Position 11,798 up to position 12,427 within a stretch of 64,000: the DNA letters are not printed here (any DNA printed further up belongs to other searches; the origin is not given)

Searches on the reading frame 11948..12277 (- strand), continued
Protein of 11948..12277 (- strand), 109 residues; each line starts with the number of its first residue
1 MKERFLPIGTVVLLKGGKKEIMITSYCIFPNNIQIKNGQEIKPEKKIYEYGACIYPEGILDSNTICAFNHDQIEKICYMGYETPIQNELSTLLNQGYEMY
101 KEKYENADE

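Call 70: find_homologous_proteins(query=A6, max_evalue=0.001)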
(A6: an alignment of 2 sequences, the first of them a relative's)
Query A6 (2 sequences) (97 aa, profile of the alignment): 248 proteins with E <= 0.001 among 262 candidates; the best 120 are listed.
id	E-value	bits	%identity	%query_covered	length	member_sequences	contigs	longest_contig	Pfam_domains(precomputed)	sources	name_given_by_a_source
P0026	1.4e-47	178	98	100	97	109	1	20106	PF06013.19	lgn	-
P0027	1.1e-46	175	38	100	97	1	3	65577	PF06013.19,PF10824.15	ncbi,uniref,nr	ncbi:WXG100 family type VII secretion target [Enterococcus faecalis]|uniref:ESAT-6-like protein n=3 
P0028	1.2e-46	175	37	100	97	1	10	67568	PF06013.19,PF10824.15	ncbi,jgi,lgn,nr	ncbi:WXG100 family type VII secretion target [Enterococcus faecalis]|jgi:WXG100 family type VII secr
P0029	6.9e-46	172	36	100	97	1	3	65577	PF06013.19,PF25547.2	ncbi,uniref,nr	ncbi:WXG100 family type VII secretion target [Enterococcus faecalis]|uniref:WXG100 family type VII s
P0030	1.3e-45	171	89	100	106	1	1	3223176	PF06013.19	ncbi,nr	ncbi:virulence factor EsxA [Listeria monocytogenes FSL F2-208]|nr:virulence factor EsxA [Listeria mo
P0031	1.4e-42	162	87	100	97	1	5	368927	PF06013.19,PF25547.2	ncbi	ncbi:WXG100 family type VII secretion target [Listeria kieliensis]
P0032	3.4e-42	160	86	100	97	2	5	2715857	PF06013.19,PF25547.2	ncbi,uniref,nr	ncbi:WXG100 family type VII secretion target [Listeria aquatica]|uniref:ESAT-6-like protein n=2 Tax=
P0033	4.0e-42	160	86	100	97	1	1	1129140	PF06013.19,PF25547.2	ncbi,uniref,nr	ncbi:WXG100 family type VII secretion target [Listeria kieliensis]|uniref:ESAT-6-like protein n=1 Ta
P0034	4.3e-42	160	85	100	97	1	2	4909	PF06013.19,PF25547.2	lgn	-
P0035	5.6e-42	160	86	100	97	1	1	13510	PF06013.19,PF25547.2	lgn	-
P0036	6.2e-42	160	85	100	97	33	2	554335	PF06013.19,PF25547.2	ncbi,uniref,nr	ncbi:WXG100 family type VII secretion target [Listeria aquatica]|uniref:ESAT-6-like protein n=1 Tax=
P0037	1.4e-41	158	85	100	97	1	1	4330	PF06013.19,PF25547.2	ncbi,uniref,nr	ncbi:WXG100 family type VII secretion target [Listeria valentina]|uniref:WXG100 family type VII secr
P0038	1.6e-41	158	85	100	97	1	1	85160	PF06013.19,PF25547.2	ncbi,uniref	ncbi:WXG100 family type VII secretion target [Listeria aquatica]|uniref:WXG100 family type VII secre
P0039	2.6e-41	158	85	100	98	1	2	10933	PF06013.19,PF25547.2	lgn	-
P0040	2.7e-41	158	37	93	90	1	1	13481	PF06013.19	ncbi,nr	ncbi:WXG100 family type VII secretion target, partial [Enterococcus faecalis]|nr:WXG100 family type 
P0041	2.7e-41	158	38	100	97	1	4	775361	PF06013.19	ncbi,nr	ncbi:TPA: WXG100 family type VII secretion target [Enterococcus faecalis]|nr:WXG100 family type VII 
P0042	7.0e-41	156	82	100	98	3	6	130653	PF06013.19,PF25547.2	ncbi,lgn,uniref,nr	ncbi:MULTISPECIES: WXG100 family type VII secretion target [Listeria]|uniref:WXG100 family type VII 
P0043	8.5e-41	156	82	100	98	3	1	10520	PF06013.19,PF25547.2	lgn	-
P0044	1.0e-40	156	82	100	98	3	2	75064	PF06013.19,PF25547.2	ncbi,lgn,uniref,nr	ncbi:Virulence factor esxA [Listeria floridensis FSL S10-1187]|uniref:ESAT-6-like protein n=1 Tax=Li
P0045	1.4e-40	155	37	100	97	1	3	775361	PF06013.19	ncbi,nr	ncbi:TPA: WXG100 family type VII secretion target [Enterococcus faecalis]|nr:WXG100 family type VII 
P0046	1.5e-40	155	82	100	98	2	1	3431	PF06013.19,PF25547.2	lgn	-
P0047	1.9e-39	152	34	100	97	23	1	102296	PF06013.19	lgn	-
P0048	2.8e-39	151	81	100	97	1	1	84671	PF06013.19,PF25547.2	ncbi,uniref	ncbi:WXG100 family type VII secretion target [Listeria aquatica]|uniref:WXG100 family type VII secre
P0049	3.6e-39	151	38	100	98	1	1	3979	PF06013.19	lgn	-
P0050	4.3e-39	151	36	100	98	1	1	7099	PF06013.19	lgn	-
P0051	4.8e-39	150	92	99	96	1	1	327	PF06013.19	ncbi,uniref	ncbi:WXG100 family type VII secretion target, partial [Listeria monocytogenes]|uniref:WXG100 family 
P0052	1.2e-38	149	37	100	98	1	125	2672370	PF06013.19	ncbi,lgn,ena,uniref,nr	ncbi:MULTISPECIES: WXG100 family type VII secretion target [Carnobacterium]|uniref:ESAT-6-like prote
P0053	1.2e-38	149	80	100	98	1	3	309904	PF06013.19,PF25547.2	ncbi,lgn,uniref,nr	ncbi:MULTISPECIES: WXG100 family type VII secretion target [Listeria]|uniref:WXG100 family type VII 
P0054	1.4e-38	149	37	100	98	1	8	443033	PF06013.19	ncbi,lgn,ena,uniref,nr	ncbi:WXG100 family type VII secretion target [Carnobacterium divergens]|uniref:ESAT-6-like protein n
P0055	1.9e-38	149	38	100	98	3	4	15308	PF06013.19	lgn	-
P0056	2.6e-38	148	37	100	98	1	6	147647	PF06013.19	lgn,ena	-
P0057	3.1e-38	148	37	100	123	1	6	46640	PF06013.19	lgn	-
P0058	3.3e-38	148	37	100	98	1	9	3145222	PF06013.19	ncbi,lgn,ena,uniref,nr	ncbi:WXG100 family type VII secretion target [Vagococcus salmoninarum]|uniref:ESAT-6-like protein n=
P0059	3.6e-38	148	37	100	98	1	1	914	PF06013.19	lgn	-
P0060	3.8e-38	148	37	100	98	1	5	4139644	PF06013.19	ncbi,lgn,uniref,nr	ncbi:WXG100 family type VII secretion target [Enterococcus termitis]|uniref:ESAT-6-like protein n=1 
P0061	4.0e-38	147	36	100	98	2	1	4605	PF06013.19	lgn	-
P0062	4.6e-38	147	35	100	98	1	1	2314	PF06013.19,PF10824.15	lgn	-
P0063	4.8e-38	147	37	100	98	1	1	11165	PF06013.19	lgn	-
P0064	4.8e-38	147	38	100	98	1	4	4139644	PF06013.19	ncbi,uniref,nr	ncbi:WXG100 family type VII secretion target [Enterococcus termitis]|uniref:ESAT-6-like protein n=1 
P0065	5.0e-38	147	37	100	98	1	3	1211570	PF06013.19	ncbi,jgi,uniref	ncbi:WXG100 family type VII secretion target [Enterococcus sp. UD-01]|jgi:WXG100 family type VII sec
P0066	5.2e-38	147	37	100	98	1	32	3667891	PF06013.19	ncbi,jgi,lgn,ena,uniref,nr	ncbi:WXG100 family type VII secretion target [Enterococcus quebecensis]|uniref:ESAT-6-like protein n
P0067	5.5e-38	147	37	100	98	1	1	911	PF06013.19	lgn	-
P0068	6.1e-38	147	37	100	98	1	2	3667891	PF06013.19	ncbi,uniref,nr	ncbi:hypothetical protein IGL98_000205 [Enterococcus sp. DIV0840]|uniref:WXG100 family type VII secr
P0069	6.2e-38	147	38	100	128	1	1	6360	PF06013.19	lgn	-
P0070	7.0e-38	147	37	100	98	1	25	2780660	PF06013.19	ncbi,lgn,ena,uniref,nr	ncbi:WXG100 family type VII secretion target [Carnobacterium divergens]|uniref:WXG100 family type VI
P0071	7.2e-38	147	38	100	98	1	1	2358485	PF06013.19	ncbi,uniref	ncbi:WXG100 family type VII secretion target [Lactococcus garvieae]|uniref:WXG100 family type VII se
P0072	7.8e-38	147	75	100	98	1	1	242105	PF06013.19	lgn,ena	-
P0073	7.8e-38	147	37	100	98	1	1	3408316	PF06013.19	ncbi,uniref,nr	ncbi:WXG100 family type VII secretion target [Candidatus Enterococcus mansonii]|uniref:ESAT-6-like p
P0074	8.0e-38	146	34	100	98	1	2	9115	PF06013.19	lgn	-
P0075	1.0e-37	146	37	100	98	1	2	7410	PF06013.19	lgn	-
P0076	1.1e-37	146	36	100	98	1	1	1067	PF06013.19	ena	-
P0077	1.1e-37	146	37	100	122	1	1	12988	PF06013.19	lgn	-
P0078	1.2e-37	146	37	100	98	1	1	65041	PF06013.19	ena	-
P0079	1.7e-37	145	37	100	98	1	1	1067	PF06013.19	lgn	-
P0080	2.1e-37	145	38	100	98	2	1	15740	PF06013.19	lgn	-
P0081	3.9e-37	144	37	100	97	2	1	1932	PF06013.19,PF25547.2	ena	-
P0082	5.8e-37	144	38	98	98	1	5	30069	PF06013.19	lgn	-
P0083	7.7e-37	143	72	100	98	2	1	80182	PF06013.19,PF25547.2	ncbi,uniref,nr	ncbi:WXG100 family type VII secretion target [Listeria costaricensis]|uniref:WXG100 family type VII 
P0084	7.7e-37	143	36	100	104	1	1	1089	PF18879.7,PF06013.19,PF25547.2,PF10824.15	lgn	-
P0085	1.6e-36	142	35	100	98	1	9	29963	PF06013.19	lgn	-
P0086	1.9e-36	142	36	100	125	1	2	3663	PF06013.19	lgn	-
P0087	2.3e-36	142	30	100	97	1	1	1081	PF06013.19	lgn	-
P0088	2.8e-36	142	35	100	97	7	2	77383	PF06013.19,PF10824.15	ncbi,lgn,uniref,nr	ncbi:WXG100 family type VII secretion target [Enterococcus lactis]|uniref:WXG100 family type VII sec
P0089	3.5e-36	141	38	93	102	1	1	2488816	PF06013.19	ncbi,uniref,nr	ncbi:ESAT-6 family virulence protein [Enterococcus sp. 7D2_DIV0200]|uniref:WXG100 family type VII se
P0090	4.6e-36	141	34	100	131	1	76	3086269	PF06013.19,PF25547.2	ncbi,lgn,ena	-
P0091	4.6e-36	141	34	100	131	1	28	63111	PF06013.19,PF25547.2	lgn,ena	-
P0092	4.6e-36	141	34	100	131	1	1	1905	PF06013.19,PF25547.2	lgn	-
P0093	5.0e-36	141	34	100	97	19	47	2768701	PF06013.19,PF25547.2,PF10824.15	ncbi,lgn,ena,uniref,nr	ncbi:WXG100 family type VII secretion target [Enterococcus mundtii]|uniref:WXG100 family type VII se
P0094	5.6e-36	141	36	100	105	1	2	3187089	PF06013.19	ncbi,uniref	ncbi:WXG100 family type VII secretion target [Enterococcus sp. AZ177]|uniref:WXG100 family type VII 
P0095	5.6e-36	141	74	100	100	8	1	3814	PF06013.19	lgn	-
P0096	7.8e-36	140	34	100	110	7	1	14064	PF06013.19,PF25547.2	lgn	-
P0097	1.2e-35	140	34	100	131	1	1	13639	PF06013.19,PF25547.2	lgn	-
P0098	1.2e-35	140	35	100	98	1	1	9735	PF06013.19,PF10824.15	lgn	-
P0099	1.5e-35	139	36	100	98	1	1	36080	PF06013.19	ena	-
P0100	2.0e-35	139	74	100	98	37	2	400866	PF06013.19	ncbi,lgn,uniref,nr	ncbi:WXG100 family type VII secretion target [Listeria booriae]|uniref:WXG100 family type VII secret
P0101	2.4e-35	139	34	100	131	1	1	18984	PF06013.19,PF25547.2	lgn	-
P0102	2.4e-35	139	34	100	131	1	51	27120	PF06013.19,PF25547.2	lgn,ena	-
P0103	3.1e-35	138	32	100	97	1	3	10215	PF06013.19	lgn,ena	-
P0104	3.4e-35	138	36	100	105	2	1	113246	PF06013.19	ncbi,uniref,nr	ncbi:WXG100 family type VII secretion target [Enterococcus plantarum]|uniref:WXG100 family type VII 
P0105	6.9e-35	137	70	100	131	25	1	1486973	PF06013.19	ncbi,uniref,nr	ncbi:WXG100 family type VII secretion target [Listeria grayi DSM 20601]|uniref:WXG100 family type VI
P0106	7.3e-35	137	32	100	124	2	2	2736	PF06013.19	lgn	-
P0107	7.7e-35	137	72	100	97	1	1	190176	PF06013.19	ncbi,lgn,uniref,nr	ncbi:WXG100 family type VII secretion target [Listeria booriae]|uniref:WXG100 family type VII secret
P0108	8.0e-35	137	36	100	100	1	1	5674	PF06013.19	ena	-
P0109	8.4e-35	137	68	100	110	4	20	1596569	PF06013.19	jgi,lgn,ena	-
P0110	9.2e-35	137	32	100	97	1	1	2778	PF06013.19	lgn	-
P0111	1.2e-34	136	67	100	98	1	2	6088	PF06013.19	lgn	-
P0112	1.4e-34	136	73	100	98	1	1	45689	PF06013.19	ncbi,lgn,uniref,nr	ncbi:WXG100 family type VII secretion target [Listeria rustica]|uniref:ESAT-6-like protein n=1 Tax=L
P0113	2.4e-34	135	41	98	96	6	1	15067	PF06013.19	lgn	-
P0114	2.7e-34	135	93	88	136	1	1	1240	PF06013.19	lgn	-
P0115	2.7e-34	135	66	100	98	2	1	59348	PF06013.19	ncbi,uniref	ncbi:WXG100 family type VII secretion target [Camelliibacillus cellulosilyticus]|uniref:ESAT-6-like 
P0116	2.8e-34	135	39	98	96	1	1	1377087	PF06013.19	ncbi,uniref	ncbi:WXG100 family type VII secretion target [Leifsonia sp. NPDC077715]|uniref:WXG100 family type VI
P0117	4.4e-34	135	39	98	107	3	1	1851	PF06013.19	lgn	-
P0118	6.6e-34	134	32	100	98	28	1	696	PF18879.7,PF06013.19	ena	-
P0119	7.9e-34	134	36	100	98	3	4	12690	PF06013.19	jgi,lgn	-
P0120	8.8e-34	134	39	98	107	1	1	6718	PF06013.19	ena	-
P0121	9.9e-34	133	33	98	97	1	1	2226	PF06013.19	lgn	-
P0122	1.0e-33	133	33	98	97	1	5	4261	PF06013.19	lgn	-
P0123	1.1e-33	133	36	93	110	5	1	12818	PF06013.19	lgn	-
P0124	1.3e-33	133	71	100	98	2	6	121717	PF06013.19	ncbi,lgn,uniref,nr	ncbi:WXG100 family type VII secretion target [Listeria booriae]|uniref:ESAT-6-like protein n=1 Tax=L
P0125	1.4e-33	133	35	96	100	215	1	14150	PF06013.19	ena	-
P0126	1.6e-33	133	35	100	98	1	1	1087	PF06013.19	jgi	-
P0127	2.0e-33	132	71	100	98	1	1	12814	PF06013.19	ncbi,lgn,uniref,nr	ncbi:WXG100 family type VII secretion target [Listeria booriae]|uniref:WXG100 family type VII secret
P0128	2.1e-33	132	67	100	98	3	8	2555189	PF06013.19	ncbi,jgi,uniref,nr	ncbi:WXG100 family type VII secretion target [Terribacillus halophilus]|jgi:WXG100 family type VII s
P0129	2.3e-33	132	38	100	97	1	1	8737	PF06013.19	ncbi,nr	ncbi:WXG100 family type VII secretion target [Lactococcus lactis]|nr:WXG100 family type VII secretio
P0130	2.5e-33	132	70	100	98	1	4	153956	PF06013.19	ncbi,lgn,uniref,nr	ncbi:WXG100 family type VII secretion target [Listeria booriae]|uniref:WXG100 family type VII secret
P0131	3.3e-33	132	37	98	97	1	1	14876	PF06013.19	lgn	-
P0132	3.3e-33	132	65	100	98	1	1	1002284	PF06013.19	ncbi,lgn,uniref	ncbi:WXG100 family type VII secretion target [Terribacillus saccharophilus]|uniref:WXG100 family typ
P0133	3.4e-33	132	41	96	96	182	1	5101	PF06013.19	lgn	-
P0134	3.6e-33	132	40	98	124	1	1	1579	PF06013.19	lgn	-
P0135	4.2e-33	131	38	98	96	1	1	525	PF06013.19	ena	-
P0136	5.0e-33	131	35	100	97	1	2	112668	PF18879.7,PF06013.19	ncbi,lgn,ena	-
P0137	5.2e-33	131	38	100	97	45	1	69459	PF06013.19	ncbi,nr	ncbi:MAG: WXG100 family type VII secretion target [Streptococcaceae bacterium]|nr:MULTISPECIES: WXG1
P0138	5.3e-33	131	40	98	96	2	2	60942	PF06013.19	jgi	-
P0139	6.1e-33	131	37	98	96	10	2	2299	PF06013.19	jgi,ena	jgi:WXG100 family type VII secretion target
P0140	7.0e-33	131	38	98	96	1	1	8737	PF06013.19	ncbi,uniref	ncbi:WXG100 family type VII secretion target [Lactococcus lactis]|uniref:WXG100 family type VII secr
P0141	7.3e-33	131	38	74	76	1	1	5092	PF06013.19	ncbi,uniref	ncbi:WXG100 family type VII secretion target, partial [Enterococcus faecalis 02-MB-P-10]|uniref:WXG1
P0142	7.9e-33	130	36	100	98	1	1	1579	PF18879.7,PF06013.19,PF25547.2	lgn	-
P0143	9.7e-33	130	60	100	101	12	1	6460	PF06013.19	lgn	-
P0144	9.9e-33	130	62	100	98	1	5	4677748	PF06013.19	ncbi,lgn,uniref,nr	ncbi:WXG100 family type VII secretion target [Virgibacillus dakarensis]|uniref:ESAT-6-like protein n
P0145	1.1e-32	130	37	98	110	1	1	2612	PF06013.19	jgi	jgi:WXG100 family type VII secretion target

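Call 92: search_protein_families(library=phrogs, max_evalue=0.01, proteins=[window:11948-12277:-])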
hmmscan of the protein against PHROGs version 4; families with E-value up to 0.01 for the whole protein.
window:11948-12277:- (109 aa): 1 family
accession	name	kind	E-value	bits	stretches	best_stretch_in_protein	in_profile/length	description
phrog_14657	-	unknown function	1.9e-14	54.6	1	1-94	11-93/106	-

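Call 103: find_related_loci(query=window:11948-12277:-, collection=metagenome_contigs, flank=10000)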
Query window:11948-12277:- (109 aa) in metagenome_contigs; peptide patterns used: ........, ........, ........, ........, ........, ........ (x = any residue, [..] = any of these).
219 stretches matched a pattern; 38 encode a relative of the query (tblastn E <= 1e-3); 38 distinct loci.
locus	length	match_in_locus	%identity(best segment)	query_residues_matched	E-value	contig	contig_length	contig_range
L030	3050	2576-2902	96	1-109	1e-68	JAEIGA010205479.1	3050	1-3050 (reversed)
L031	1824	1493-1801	89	3-105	9e-60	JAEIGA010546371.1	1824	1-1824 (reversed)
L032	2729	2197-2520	73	1-108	3e-54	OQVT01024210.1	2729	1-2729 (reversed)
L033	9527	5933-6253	76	1-107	3e-54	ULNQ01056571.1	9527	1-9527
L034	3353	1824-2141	74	1-106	2e-52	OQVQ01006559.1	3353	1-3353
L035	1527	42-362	72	1-107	6e-53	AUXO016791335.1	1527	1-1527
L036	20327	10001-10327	72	1-109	6e-51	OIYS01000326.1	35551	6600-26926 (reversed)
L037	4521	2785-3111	72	1-109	6e-51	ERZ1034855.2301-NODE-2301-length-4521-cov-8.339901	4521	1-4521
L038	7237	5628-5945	71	1-106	3e-50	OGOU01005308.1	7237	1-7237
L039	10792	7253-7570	71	1-106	3e-50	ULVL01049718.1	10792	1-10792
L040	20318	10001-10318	71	1-106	3e-50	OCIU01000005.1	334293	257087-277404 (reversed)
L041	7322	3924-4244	72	1-107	2e-50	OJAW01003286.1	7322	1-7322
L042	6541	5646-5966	72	1-107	1e-49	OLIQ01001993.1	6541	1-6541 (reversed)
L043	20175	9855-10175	71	1-107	3e-49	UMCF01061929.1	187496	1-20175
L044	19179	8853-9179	71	1-109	2e-49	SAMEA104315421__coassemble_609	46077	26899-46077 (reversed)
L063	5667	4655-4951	60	1-98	3e-34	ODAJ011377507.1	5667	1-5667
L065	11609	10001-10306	47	1-103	9e-29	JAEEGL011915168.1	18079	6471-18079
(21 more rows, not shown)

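Call 106: search_protein_families(library=pfam, max_evalue=0.1, proteins=[L036:6540-6827:+, L036:6854-7129:+, L036:7222-7557:+, L036:7569-9977:+, L065:7056-7349:+, L065:7360-7635:+, L065:8129-9985:+, L063:1073-1372:+, L063:1395-1685:+, L063:2211-4622:+])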
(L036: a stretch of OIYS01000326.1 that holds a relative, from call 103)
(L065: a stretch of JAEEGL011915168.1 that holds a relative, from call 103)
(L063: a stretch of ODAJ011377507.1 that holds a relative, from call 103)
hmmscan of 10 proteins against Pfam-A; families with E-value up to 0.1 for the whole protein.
L036:6540-6827:+ (95 aa): 14 families
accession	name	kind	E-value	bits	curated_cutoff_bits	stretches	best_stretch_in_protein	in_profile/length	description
PF24430.1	DUF7553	-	0.0023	18.9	27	1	7-70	7-65/85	Family of unknown function (DUF7553)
PF06570.16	DUF1129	-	0.0024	17.9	29.1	1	11-73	11-73/207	Protein of unknown function (DUF1129)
PF04888.17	SseC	-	0.007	16.4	30.2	0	48-94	253-299/312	Secretion system effector C (SseC) like family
PF06013.18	WXG100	-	0.0094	16.6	27.3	1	7-85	6-83/86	Proteins of 100 residues with WXG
PF19823.4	DUF6305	-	0.013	15.5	25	1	15-92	55-131/154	Domain of unknown function (DUF6305)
PF04778.17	LMP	-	0.015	15.7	26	1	11-92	21-104/158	LMP repeated region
PF23735.1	KIF9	-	0.018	15.6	31.9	1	7-39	78-110/140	Kinesin-like protein KIF9 domain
PF25792.1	BREX_BrxC_helical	-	0.034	14.9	27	1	8-91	38-117/123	BREX ATP-binding protein BrxC alpha helical domain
PF04513.17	Baculo_PEP_C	-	0.054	14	38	0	55-93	25-64/140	Baculovirus polyhedron envelope protein, PEP, C terminus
PF16516.10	CC2-LZ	-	0.063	14.2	35.3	0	5-40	11-46/100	Leucine zipper of domain CC2 of NEMO, NF-kappa-B essential modulator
PF08988.15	T3SS_needle_E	-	0.083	13.6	22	0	4-33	10-39/67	Type III secretion system, cytoplasmic E component of needle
PF08581.15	Tup_N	-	0.084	13.7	28.7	0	48-91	27-70/77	Tup N-terminal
PF09210.16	BE_C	-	0.085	13.7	25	0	16-67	51-98/101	1,4-alpha-glucan branching enzyme, C-terminal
PF02609.21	Exonuc_VII_S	-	0.092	13.2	24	0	24-74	1-48/52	Exonuclease VII small subunit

L036:6854-7129:+ (91 aa): 2 families
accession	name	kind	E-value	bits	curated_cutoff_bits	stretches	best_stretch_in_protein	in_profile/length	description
PF24407.1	HTH_upst_double_PIN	-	0.0032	18.2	27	1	44-85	8-49/70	HTH_upstream_double_PIN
PF08769.17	Spo0A_C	-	0.046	14.2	25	1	18-63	39-84/104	Sporulation initiation factor Spo0A C terminal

L036:7222-7557:+ (111 aa): 0 families

L036:7569-9977:+ (802 aa): 0 families

L065:7056-7349:+ (97 aa): 2 families
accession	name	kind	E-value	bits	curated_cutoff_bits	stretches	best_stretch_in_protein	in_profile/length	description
PF06570.16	DUF1129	-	0.0019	18.3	29.1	1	5-76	3-74/207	Protein of unknown function (DUF1129)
PF06013.18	WXG100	-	0.034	14.8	27.3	1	6-78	3-74/86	Proteins of 100 residues with WXG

L065:7360-7635:+ (91 aa): 0 families

L065:8129-9985:+ (618 aa): 0 families

L063:1073-1372:+ (99 aa): 0 families

L063:1395-1685:+ (96 aa): 4 families
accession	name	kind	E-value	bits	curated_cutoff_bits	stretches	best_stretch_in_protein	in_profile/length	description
PF20792.2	VCD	-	0.00065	19.5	27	1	18-91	6-78/240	VopL C-terminal dimerization domain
PF05384.16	DegS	-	0.0015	18.4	27.6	0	13-47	46-80/159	Sensor protein DegS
PF11155.13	DUF2935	-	0.0087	17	24.4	1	15-95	27-96/121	Domain of unknown function (DUF2935)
PF04960.20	Glutaminase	-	0.037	13.6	27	1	13-89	97-168/286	Glutaminase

L063:2211-4622:+ (803 aa): 0 families
